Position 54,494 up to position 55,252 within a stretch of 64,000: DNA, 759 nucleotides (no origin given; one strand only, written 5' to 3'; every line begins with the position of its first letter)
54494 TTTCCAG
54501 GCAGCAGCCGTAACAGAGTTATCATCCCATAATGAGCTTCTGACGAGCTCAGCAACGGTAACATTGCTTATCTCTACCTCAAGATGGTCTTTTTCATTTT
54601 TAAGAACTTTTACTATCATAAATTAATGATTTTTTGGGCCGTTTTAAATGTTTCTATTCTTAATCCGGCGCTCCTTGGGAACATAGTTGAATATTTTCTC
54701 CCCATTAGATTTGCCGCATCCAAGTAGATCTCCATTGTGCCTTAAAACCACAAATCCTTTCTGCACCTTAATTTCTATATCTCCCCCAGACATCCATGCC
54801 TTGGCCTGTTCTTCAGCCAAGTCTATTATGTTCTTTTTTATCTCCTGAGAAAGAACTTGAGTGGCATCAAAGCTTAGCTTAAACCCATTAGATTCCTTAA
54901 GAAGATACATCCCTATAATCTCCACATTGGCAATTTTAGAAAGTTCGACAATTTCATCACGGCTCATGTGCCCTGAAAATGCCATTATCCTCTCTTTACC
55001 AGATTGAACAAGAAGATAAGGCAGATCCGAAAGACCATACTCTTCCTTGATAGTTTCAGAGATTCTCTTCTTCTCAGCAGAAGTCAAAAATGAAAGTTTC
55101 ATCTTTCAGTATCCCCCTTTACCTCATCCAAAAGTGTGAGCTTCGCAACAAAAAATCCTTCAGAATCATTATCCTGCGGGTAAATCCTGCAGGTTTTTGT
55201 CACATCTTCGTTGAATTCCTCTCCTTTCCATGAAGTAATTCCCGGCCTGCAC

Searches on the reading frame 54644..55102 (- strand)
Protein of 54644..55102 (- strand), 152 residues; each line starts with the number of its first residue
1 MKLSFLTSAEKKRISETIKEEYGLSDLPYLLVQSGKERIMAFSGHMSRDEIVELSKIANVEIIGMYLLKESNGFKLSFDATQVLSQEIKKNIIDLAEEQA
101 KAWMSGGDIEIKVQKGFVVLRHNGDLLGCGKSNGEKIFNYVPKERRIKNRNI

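Call 56: search_protein_families(library=pfam, proteins=[window:54644-55102:-], max_evalue=0.001)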
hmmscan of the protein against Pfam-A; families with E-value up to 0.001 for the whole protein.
window:54644-55102:- (152 aa): 1 family
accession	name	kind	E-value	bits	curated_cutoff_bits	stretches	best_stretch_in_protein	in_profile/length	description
PF13636.12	Methyltranf_PUA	-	7.3e-11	42.4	27.6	1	100-147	1-49/49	RNA-binding PUA-like domain of methyltransferase RsmF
